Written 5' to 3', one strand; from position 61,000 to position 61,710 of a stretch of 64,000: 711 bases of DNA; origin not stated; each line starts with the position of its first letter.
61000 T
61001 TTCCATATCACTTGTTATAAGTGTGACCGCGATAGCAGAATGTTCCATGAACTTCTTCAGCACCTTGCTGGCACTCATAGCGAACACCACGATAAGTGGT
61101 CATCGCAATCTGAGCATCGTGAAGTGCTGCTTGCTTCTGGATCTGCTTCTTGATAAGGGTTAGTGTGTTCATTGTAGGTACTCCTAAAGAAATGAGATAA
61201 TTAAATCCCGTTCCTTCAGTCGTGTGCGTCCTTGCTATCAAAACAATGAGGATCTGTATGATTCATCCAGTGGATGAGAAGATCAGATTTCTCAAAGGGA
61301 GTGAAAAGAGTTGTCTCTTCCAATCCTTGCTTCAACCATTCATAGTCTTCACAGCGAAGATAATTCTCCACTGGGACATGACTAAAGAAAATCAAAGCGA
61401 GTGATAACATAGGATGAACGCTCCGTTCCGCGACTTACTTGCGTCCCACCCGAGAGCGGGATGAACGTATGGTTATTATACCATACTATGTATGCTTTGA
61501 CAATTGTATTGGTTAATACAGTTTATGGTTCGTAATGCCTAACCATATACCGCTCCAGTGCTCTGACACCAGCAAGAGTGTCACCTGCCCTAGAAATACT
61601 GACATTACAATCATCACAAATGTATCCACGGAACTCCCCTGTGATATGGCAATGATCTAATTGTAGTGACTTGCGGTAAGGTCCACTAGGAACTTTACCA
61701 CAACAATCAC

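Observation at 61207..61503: Interlocked double glutamine-aptamer-like RNA that loops out a whole ORF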

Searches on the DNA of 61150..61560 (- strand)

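Call 4: search_rna_families(source=window, start=61150, end=61560, threshold=evalue, max_evalue=10, show_alignments=6)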
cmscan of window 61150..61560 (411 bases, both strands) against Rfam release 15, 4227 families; matches with E-value up to 10: 9.
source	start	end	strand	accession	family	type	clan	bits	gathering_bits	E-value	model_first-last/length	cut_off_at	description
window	61417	61470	-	RF01704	Glutamine-II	Cis-reg; riboswitch;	-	26.3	33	0.00015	1-60/60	no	Glutamine-II riboswitch aptamer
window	61272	61339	+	RF01626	ceN30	Gene; snRNA; snoRNA; CD-box;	-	25.3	65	0.0028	1-73/73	no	Caenorhabditis snoRNA ceN30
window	61420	61469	-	RF01739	Glutamine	Cis-reg; riboswitch;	-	23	35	0.011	1-53/53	no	Glutamine riboswitch aptamer (glnA leader)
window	61384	61524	+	RF00101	SraC_RyeA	Gene; sRNA;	CL00105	14.9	37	5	1-145/145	no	SraC/RyeA RNA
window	61432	61490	+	RF01143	sR16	Gene; snRNA; snoRNA; CD-box;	-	14.7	70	2.5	1-53/53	no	Small nucleolar RNA sR16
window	61270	61325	+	RF01129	sR44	Gene; snRNA; snoRNA; CD-box;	-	14.1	45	0.46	1-55/55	no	Small nucleolar RNA sR44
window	61280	61375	-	RF01506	Afu_294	Gene; snRNA; snoRNA; CD-box;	-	12.2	43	8.1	1-83/83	no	A. fumigatus snoRNA Afu_294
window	61150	61170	+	RF00657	mir-184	Gene; miRNA;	-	11.9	54.1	9.7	66-86/86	5'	mir-184 microRNA precursor family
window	61214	61233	-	RF01134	sR30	Gene; snRNA; snoRNA; CD-box;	-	11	38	2.8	38-57/57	no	Small nucleolar RNA sR30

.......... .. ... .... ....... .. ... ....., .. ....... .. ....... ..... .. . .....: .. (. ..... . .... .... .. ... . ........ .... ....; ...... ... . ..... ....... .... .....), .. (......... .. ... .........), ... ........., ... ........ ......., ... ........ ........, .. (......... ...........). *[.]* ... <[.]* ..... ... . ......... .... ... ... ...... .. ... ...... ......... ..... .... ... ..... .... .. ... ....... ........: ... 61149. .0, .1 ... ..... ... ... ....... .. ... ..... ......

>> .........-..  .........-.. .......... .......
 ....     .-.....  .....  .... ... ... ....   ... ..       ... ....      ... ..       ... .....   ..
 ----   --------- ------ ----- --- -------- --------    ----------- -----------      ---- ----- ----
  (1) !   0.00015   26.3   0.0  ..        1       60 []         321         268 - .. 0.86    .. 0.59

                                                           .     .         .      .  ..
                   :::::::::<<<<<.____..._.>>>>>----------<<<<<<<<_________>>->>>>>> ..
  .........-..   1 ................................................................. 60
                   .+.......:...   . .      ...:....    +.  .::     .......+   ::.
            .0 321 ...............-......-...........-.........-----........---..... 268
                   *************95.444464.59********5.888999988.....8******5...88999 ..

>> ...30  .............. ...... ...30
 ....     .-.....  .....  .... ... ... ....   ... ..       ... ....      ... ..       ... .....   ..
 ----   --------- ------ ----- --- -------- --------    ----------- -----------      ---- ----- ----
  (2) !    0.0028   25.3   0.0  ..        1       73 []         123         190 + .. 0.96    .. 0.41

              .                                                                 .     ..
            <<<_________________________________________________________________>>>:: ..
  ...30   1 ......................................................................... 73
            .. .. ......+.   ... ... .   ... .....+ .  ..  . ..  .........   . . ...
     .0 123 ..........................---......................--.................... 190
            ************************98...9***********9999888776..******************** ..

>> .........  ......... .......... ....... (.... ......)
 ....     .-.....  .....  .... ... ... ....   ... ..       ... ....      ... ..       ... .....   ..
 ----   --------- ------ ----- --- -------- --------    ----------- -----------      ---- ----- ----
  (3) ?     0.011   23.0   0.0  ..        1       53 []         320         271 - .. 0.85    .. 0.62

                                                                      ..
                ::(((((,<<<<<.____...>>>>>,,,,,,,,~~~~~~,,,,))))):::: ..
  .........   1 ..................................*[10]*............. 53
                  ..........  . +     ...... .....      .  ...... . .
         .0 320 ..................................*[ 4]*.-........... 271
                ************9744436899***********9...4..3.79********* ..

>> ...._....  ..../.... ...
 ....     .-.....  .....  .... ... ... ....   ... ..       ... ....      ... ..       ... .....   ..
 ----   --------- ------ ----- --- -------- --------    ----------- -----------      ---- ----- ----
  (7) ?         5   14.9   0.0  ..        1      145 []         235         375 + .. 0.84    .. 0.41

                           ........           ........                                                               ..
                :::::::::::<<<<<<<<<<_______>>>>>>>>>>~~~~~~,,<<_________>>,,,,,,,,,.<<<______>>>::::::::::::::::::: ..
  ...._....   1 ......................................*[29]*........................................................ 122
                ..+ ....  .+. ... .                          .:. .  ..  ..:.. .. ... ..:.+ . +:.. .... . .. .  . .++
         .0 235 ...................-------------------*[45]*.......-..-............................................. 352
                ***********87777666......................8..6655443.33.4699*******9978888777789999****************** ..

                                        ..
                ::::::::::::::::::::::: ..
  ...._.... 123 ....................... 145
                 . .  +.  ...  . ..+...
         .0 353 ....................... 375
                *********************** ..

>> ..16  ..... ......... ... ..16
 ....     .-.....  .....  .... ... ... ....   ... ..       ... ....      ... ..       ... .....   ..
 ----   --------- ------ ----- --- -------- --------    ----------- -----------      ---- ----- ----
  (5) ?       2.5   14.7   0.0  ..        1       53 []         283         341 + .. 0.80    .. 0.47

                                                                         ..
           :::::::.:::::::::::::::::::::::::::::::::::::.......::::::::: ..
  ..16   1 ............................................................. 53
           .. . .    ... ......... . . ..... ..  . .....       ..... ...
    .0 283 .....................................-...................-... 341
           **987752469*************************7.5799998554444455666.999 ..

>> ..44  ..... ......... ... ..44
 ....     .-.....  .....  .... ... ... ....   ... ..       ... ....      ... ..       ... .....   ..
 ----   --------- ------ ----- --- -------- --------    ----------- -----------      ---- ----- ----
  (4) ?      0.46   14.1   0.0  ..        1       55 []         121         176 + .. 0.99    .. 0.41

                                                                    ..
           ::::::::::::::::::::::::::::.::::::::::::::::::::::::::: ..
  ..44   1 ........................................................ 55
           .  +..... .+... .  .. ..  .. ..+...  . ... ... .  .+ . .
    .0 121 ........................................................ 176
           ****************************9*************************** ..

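Call 7: search_dna_similar(query=window:61150-61560:-, collection=phages, mode=distant, max_rows=60)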
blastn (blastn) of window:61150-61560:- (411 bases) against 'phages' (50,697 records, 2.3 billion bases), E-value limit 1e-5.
Records with a match: 419; places in all: 419; records where one place covers at least 80% of the query: 9.
Best place of each record, by identity: >=99% 7; 95-99% 21; 90-95% 61; 80-90% 311; 60-80% 19.
By first word of the organism name: Synechococcus 350; Cyanophage 63; Prochlorococcus 6.
By host as written in the record: - 167; Synechococcus 107; Synechococcus sp. 33; Synechococcus sp. WH7803 28; Synechococcus sp. WH8102 19; Synechococcus sp. WH 7803 13; Synechococcus sp. MW02 11; Parasynechococcus marenigrum WH 8102 6; and 16 more.
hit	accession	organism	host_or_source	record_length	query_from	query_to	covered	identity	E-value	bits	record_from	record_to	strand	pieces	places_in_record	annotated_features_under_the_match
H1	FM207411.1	Synechococcus phage S-RSM4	-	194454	36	411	91%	89.1%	2e-137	494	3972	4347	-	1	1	hypothetical protein | hypothetical cyanophage protein (x2)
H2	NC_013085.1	Synechococcus phage S-RSM4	-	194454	36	411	91%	89.1%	2e-137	494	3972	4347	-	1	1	hypothetical protein | hypothetical cyanophage protein (x2)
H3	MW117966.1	Synechococcus phage S-H9-1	Synechococcus sp. MW02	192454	36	411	91%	89.0%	4e-134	483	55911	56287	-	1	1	hypothetical protein (x3)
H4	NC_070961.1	Synechococcus phage S-H9-1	Synechococcus sp. MW02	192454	36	411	91%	89.0%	4e-134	483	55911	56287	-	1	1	hypothetical protein (x3)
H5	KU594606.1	Cyanophage S-RIM32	Synechococcus sp.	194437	35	382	85%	86.0%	3e-111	407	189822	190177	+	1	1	S-adenosylmethionine decarboxylase proenzyme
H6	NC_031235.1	Cyanophage S-RIM32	Synechococcus sp.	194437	35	382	85%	86.0%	3e-111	407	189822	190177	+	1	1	S-adenosylmethionine decarboxylase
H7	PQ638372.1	Synechococcus phage WH25-B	Synechococcus sp. WH 7803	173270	78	411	81%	85.6%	3e-104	383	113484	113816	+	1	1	hypothetical protein (x2)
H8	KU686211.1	Synechococcus phage S-WAM2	Synechococcus sp.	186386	36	361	79%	86.9%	3e-104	384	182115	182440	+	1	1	hypothetical protein (x2)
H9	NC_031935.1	Synechococcus phage S-WAM2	Synechococcus sp.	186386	36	361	79%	86.9%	3e-104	384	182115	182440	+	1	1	hypothetical protein (x2)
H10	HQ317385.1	Synechococcus phage S-RIM8 A.HR5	Synechococcus sp. WH7803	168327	111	411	73%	90.4%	7e-112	409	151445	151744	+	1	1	hypothetical protein | gp198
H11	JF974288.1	Synechococcus phage S-RIM8 A.HR1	Synechococcus sp. WH7803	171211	111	411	73%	90.4%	7e-112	409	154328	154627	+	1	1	hypothetical protein | gp198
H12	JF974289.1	Synechococcus phage S-RIM8 A.HR3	Synechococcus sp. WH7803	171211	111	411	73%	90.4%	7e-112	409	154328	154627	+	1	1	hypothetical protein | gp198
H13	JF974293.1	Synechococcus phage KBS-M-1A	Synechococcus sp. WH7803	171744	111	411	73%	90.4%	7e-112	409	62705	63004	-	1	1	hypothetical protein (x2)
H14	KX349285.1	Synechococcus phage S-RIM8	Synechococcus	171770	111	411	73%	90.4%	7e-112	409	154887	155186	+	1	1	hypothetical protein (x2)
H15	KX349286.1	Synechococcus phage S-RIM8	Synechococcus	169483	111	411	73%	90.4%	7e-112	409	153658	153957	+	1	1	hypothetical protein (x2)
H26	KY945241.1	Synechococcus phage S-H35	Synechococcus sp. WH8102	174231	111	411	73%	86.8%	1e-96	358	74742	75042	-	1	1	hypothetical protein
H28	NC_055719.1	Synechococcus phage S-H35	Synechococcus sp. WH8102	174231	111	411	73%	86.8%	1e-96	358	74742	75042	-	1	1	hypothetical protein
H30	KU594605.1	Cyanophage S-RIM50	Synechococcus sp.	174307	111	411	73%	86.7%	3e-97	360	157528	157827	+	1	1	hypothetical protein (x2)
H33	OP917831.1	Synechococcus phage S-M1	Synechococcus sp. WH 7803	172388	78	411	81%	76.2%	2e-55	221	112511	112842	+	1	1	hypothetical protein (x2)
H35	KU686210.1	Synechococcus phage S-WAM1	Synechococcus sp.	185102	58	355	73%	84.5%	1e-84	319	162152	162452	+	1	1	hypothetical protein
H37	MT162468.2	Synechococcus phage S-H25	Synechococcus sp. WH 8102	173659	91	408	77%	75.9%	3e-53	214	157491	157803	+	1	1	hypothetical protein (x2)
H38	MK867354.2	Synechococcus phage S-SCSM1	Synechococcus sp. WH 7803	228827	115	355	59%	78.1%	1e-39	168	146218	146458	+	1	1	hypothetical protein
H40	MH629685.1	Synechococcus virus S-PRM1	Synechococcus sp. WH 7803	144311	115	353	58%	73.1%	4e-27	128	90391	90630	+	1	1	hypothetical protein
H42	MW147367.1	Synechococcus phage S-H9-2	Synechococcus sp. WH 8102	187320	36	408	48%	88.3%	6e-37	246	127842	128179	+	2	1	hypothetical protein (x2) | S-adenosylmethionine decarboxylase proenzyme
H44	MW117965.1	Synechococcus phage S-H38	Synechococcus sp. MW02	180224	37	411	48%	79.3%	1e-13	165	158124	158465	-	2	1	hypothetical protein (x3)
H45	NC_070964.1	Synechococcus phage S-H38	Synechococcus sp. MW02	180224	37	411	48%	79.3%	1e-13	165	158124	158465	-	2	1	hypothetical protein (x3)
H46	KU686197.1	Synechococcus phage S-CAM3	Synechococcus sp.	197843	36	399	44%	87.0%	2e-11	213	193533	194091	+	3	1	hypothetical protein (x4)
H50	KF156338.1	Synechococcus phage ACG-2014h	Synechococcus sp. WH7803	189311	44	410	47%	78.5%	4e-14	143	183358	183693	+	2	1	hypothetical protein (x3)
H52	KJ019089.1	Synechococcus phage ACG-2014j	-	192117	67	411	42%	85.2%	1e-26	186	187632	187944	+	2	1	hypothetical protein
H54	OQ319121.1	Synechococcus phage S-BM3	Synechococcus sp. WH 7803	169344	69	411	41%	85.4%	7e-30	195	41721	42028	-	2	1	hypothetical protein (x2)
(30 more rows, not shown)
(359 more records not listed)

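Call 9: get_annotated_region(hit=H1, flank=400)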
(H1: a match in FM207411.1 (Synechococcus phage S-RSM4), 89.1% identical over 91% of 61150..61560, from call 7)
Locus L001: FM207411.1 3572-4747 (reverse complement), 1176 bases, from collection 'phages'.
description: Synechococcus phage S-RSM4 complete genome.
organism: Synechococcus phage S-RSM4 (NCBI taxid 555387)
taxonomy: Viruses; Duplodnaviria; Heunggongvirae; Uroviricota; Caudoviricetes; Kyanoviridae; Gibbetvirus; Gibbetvirus rsm4
host: -; source: -; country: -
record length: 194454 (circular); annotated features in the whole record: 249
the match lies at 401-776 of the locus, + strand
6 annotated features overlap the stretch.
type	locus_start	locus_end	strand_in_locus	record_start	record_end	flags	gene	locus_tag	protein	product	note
CDS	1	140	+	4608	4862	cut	-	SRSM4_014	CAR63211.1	hypothetical cyanophage protein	-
CDS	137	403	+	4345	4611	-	-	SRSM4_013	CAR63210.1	hypothetical cyanophage protein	-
CDS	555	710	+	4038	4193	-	-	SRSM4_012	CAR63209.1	hypothetical protein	-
CDS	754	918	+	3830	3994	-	-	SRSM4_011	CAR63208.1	hypothetical cyanophage protein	Similar to Peptidase M23 found in Prochlorococcus sp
CDS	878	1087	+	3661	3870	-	-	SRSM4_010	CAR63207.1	hypothetical protein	-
CDS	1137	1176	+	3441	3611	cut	-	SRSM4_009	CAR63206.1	hypothetical cyanophage protein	-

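Call 10: get_annotated_region(hit=H10, flank=400)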
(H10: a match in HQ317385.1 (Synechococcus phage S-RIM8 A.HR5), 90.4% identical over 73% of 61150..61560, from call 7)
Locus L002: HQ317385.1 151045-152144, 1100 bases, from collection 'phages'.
description: Synechococcus phage S-RIM8 A.HR5, complete genome.
organism: Synechococcus phage S-RIM8 A.HR5 (NCBI taxid 869726)
taxonomy: Viruses; Duplodnaviria; Heunggongvirae; Uroviricota; Caudoviricetes; Kyanoviridae; Neptunevirus
host: Synechococcus sp. WH7803; source: chemostat; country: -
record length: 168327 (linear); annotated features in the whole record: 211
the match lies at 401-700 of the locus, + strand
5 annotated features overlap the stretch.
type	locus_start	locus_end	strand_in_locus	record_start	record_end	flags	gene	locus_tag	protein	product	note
CDS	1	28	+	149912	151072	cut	-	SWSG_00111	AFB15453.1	ribonucleotide reductase subunit B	-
CDS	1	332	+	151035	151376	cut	-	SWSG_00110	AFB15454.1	hypothetical protein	-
CDS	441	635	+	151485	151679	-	-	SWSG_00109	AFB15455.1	hypothetical protein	-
CDS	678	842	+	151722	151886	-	-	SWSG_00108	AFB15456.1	gp198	-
CDS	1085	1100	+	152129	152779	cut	-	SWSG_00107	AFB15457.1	transaldolase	-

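Call 11: get_annotated_region(hit=H42, flank=400)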
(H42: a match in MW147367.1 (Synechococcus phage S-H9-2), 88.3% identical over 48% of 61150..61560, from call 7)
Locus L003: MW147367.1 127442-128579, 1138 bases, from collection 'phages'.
description: Synechococcus phage S-H9-2, complete genome.
organism: Synechococcus phage S-H9-2 (NCBI taxid 2783669)
taxonomy: Viruses; Duplodnaviria; Heunggongvirae; Uroviricota; Caudoviricetes; Kyanoviridae; Yushanluvirus; Yushanluvirus satich
host: Synechococcus sp. WH 8102; source: -; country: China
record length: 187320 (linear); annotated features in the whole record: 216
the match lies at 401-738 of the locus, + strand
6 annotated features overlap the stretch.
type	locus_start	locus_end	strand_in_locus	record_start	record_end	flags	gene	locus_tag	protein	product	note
CDS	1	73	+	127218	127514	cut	-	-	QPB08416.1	hypothetical protein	-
CDS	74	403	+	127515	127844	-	-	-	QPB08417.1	S-adenosylmethionine decarboxylase proenzyme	-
CDS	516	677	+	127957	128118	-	-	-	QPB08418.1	hypothetical protein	-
CDS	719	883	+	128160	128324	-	-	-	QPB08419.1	hypothetical protein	-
CDS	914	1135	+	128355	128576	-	-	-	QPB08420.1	hypothetical protein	hypothetical cyanophage protein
CDS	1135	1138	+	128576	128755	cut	-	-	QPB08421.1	hypothetical protein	-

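Call 12: get_annotated_region(hit=H46, flank=400)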
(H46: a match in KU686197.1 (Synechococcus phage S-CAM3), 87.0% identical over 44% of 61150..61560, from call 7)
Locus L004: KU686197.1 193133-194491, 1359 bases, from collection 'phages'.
description: Synechococcus phage S-CAM3 isolate 0808SB25, complete genome.
organism: Synechococcus phage S-CAM3 (NCBI taxid 1883366)
taxonomy: Viruses; Duplodnaviria; Heunggongvirae; Uroviricota; Caudoviricetes; Kyanoviridae; Charybdisvirus; Charybdisvirus scam3
host: Synechococcus sp.; source: -; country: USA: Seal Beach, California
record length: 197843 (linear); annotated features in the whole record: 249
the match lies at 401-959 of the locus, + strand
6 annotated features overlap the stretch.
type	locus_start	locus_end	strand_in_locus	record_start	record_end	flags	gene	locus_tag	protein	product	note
CDS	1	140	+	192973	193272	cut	-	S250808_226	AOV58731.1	hypothetical protein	-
CDS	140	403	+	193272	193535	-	-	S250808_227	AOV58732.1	hypothetical protein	-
CDS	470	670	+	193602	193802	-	-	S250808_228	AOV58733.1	hypothetical protein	-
CDS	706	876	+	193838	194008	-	-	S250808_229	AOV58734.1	hypothetical protein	-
CDS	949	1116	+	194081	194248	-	-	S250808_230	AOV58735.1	hypothetical protein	-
CDS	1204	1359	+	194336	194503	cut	-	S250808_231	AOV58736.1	hypothetical protein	-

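Call 13: get_annotated_region(hit=H5, flank=400)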
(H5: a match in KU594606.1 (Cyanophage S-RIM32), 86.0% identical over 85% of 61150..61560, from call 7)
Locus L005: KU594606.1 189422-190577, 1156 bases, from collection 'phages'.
description: Cyanophage S-RIM32 isolate RW_108_0702, complete genome.
organism: Cyanophage S-RIM32 (NCBI taxid 1278479)
taxonomy: Viruses; Duplodnaviria; Heunggongvirae; Uroviricota; Caudoviricetes; Kyanoviridae; Bristolvirus; Bristolvirus rhodeisland
host: Synechococcus sp.; source: -; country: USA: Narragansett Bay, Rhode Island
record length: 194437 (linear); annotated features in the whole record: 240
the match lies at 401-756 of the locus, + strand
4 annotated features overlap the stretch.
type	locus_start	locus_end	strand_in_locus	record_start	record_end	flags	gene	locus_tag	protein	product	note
CDS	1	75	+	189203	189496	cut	-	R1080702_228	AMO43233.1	hypothetical protein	-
CDS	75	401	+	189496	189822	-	-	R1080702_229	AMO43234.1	S-adenosylmethionine decarboxylase proenzyme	speD, S-adenosylmethionine decarboxylase proenzyme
CDS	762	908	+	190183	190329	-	-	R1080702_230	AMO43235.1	hypothetical protein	-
CDS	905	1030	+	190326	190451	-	-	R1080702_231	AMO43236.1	hypothetical protein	-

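Call 14: get_annotated_region(hit=H7, flank=400)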
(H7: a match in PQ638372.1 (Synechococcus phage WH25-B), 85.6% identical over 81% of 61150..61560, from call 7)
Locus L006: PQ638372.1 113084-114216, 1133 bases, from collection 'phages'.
description: Synechococcus phage WH25-B, complete genome.
organism: Synechococcus phage WH25-B (NCBI taxid 3384917)
taxonomy: Viruses; Duplodnaviria; Heunggongvirae; Uroviricota; Caudoviricetes; Kyanoviridae
host: Synechococcus sp. WH 7803; source: seawater; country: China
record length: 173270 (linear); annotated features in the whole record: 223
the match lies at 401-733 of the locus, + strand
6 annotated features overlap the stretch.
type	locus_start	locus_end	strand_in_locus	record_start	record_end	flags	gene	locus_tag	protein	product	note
CDS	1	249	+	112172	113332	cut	-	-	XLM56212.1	ribonucleotide reductase subunit B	-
CDS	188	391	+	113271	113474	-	-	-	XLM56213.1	hypothetical protein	-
CDS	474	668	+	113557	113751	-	-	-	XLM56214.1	hypothetical protein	-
CDS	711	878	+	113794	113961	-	-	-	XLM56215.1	hypothetical protein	-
CDS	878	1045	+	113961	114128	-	-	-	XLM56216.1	hypothetical protein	-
CDS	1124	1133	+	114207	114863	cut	-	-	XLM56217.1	transaldolase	-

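Call 15: get_annotated_region(hit=H8, flank=400)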
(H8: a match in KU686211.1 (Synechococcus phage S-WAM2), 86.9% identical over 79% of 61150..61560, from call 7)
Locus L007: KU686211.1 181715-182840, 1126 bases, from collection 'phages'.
description: Synechococcus phage S-WAM2 isolate 0810PA29, complete genome.
organism: Synechococcus phage S-WAM2 (NCBI taxid 1815522)
taxonomy: Viruses; Duplodnaviria; Heunggongvirae; Uroviricota; Caudoviricetes; Kyanoviridae; Cymopoleiavirus; Cymopoleiavirus swam2
host: Synechococcus sp.; source: -; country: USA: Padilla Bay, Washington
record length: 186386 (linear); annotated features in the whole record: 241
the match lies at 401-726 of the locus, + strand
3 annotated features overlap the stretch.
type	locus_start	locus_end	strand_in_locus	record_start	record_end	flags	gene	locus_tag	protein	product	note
CDS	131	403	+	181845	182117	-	-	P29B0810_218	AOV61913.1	hypothetical protein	-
CDS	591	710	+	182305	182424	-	-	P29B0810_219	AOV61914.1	hypothetical protein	-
CDS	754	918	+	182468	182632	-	-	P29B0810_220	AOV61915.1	hypothetical protein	-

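Call 16: get_annotated_region(hit=H26, flank=400)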
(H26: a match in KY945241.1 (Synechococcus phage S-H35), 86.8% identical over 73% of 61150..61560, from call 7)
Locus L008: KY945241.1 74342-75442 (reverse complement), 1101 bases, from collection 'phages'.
description: Synechococcus phage S-H35, complete genome.
organism: Synechococcus phage S-H35 (NCBI taxid 1983572)
taxonomy: Viruses; Duplodnaviria; Heunggongvirae; Uroviricota; Caudoviricetes; Kyanoviridae; Shandvirus; Shandvirus sh35
host: Synechococcus sp. WH8102; source: -; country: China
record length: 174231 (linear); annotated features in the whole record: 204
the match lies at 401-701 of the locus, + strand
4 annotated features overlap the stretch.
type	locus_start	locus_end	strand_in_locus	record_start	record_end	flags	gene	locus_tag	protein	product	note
CDS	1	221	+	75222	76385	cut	-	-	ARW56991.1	ribonucleotide reductase A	-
CDS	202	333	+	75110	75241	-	-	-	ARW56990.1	hypothetical protein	gp195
CDS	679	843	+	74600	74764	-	-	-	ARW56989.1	hypothetical protein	-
CDS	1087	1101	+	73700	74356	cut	-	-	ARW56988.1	transaldolase-like protein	TalC transaldolase-like protein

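Call 17: get_annotated_region(hit=H33, flank=400)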
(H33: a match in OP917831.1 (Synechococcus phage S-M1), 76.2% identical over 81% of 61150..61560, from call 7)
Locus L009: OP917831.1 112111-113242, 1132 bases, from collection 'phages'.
description: Synechococcus phage S-M1, complete genome.
organism: Synechococcus phage S-M1 (NCBI taxid 2994463)
taxonomy: Viruses; Duplodnaviria; Heunggongvirae; Uroviricota; Caudoviricetes; Kyanoviridae; Tefnutvirus
host: Synechococcus sp. WH 7803; source: Seawaer; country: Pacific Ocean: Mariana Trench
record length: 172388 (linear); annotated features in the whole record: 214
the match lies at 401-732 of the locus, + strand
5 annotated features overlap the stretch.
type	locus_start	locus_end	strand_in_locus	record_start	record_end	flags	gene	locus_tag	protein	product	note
CDS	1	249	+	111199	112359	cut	-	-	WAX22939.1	ribonucleotide reductase subunit B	-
CDS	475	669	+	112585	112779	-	-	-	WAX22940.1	hypothetical protein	-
CDS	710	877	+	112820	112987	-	-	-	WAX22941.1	hypothetical protein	-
CDS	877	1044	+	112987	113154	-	-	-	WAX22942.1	hypothetical protein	-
CDS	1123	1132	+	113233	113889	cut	-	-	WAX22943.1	transaldolase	-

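Call 18: get_annotated_region(hit=H35, flank=400)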
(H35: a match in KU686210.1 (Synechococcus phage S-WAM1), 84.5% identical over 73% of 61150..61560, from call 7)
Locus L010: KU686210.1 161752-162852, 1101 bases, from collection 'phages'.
description: Synechococcus phage S-WAM1 isolate 0810PA09, complete genome.
organism: Synechococcus phage S-WAM1 (NCBI taxid 1815521)
taxonomy: Viruses; Duplodnaviria; Heunggongvirae; Uroviricota; Caudoviricetes; Kyanoviridae; Sokavirus; Sokavirus swam1
host: Synechococcus sp.; source: -; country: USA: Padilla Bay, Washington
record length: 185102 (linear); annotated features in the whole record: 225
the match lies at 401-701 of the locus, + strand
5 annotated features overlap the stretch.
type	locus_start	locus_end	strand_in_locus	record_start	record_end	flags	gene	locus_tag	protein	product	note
CDS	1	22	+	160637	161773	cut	-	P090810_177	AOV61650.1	ribonucleotide reductase (aerobic) beta subunit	-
CDS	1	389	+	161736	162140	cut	-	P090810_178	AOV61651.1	hypothetical protein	-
CDS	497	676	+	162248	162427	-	-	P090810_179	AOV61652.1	hypothetical protein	-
CDS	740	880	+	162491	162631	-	-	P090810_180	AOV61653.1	hypothetical protein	-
CDS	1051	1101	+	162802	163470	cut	-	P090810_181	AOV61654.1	transaldolase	-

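Call 19: get_annotated_region(hit=H37, flank=400)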
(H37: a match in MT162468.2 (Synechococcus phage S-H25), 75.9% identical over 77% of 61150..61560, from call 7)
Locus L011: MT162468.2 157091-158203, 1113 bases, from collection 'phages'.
description: Synechococcus phage S-H25, complete genome.
organism: Synechococcus phage S-H25 (NCBI taxid 2718941)
taxonomy: Viruses; Duplodnaviria; Heunggongvirae; Uroviricota; Caudoviricetes; Kyanoviridae; Tefnutvirus
host: Synechococcus sp. WH 8102; source: -; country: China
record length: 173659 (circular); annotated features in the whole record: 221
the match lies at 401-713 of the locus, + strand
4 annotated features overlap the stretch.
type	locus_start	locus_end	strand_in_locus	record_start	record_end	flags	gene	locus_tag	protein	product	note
CDS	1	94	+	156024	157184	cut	-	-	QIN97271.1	ribonucleotide reductase subunit B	-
CDS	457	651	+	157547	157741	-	-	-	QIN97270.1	hypothetical protein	-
CDS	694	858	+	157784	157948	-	-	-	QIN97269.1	hypothetical protein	-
CDS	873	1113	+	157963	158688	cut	-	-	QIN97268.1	transaldolase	-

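Call 20: get_annotated_region(hit=H38, flank=400)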
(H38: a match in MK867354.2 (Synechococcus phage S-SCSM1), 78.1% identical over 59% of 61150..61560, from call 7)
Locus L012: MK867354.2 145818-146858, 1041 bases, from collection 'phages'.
description: Synechococcus phage S-SCSM1, complete genome.
organism: Synechococcus phage S-SCSM1 (NCBI taxid 2588487)
taxonomy: Viruses; Duplodnaviria; Heunggongvirae; Uroviricota; Caudoviricetes; Kyanoviridae; Zhoulongquanvirus; Zhoulongquanvirus esscess
host: Synechococcus sp. WH 7803; source: -; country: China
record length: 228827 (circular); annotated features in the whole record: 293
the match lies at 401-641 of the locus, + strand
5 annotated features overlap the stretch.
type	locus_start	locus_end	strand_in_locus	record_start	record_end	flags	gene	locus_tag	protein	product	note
CDS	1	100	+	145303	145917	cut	-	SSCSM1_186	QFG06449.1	2OG-Fe(II) oxygenase superfamily protein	-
CDS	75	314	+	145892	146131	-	-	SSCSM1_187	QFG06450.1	thioredoxin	-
CDS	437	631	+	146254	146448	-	-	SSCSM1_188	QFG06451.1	hypothetical protein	-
CDS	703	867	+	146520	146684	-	-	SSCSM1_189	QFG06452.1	hypothetical protein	-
CDS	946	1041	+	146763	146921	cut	-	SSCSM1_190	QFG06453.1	hypothetical protein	-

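Call 21: get_annotated_region(hit=H40, flank=400)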
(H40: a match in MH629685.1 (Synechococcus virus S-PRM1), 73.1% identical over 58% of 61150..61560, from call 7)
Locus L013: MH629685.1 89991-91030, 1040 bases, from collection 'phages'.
description: Synechococcus virus S-PRM1, complete genome.
organism: Synechococcus virus S-PRM1 (NCBI taxid 2100130)
taxonomy: Viruses; Duplodnaviria; Heunggongvirae; Uroviricota; Caudoviricetes; Kyanoviridae; Makelovirus; Makelovirus prm1
host: Synechococcus sp. WH 7803; source: sea water; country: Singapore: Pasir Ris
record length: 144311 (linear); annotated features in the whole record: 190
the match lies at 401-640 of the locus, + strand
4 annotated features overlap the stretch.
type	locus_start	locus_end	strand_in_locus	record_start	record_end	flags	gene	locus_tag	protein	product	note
CDS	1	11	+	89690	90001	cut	-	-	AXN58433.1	hypothetical protein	-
CDS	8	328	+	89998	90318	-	-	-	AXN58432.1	hypothetical protein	-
CDS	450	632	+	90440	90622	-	-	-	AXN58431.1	hypothetical protein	-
CDS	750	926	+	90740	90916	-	-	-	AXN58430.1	hypothetical protein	-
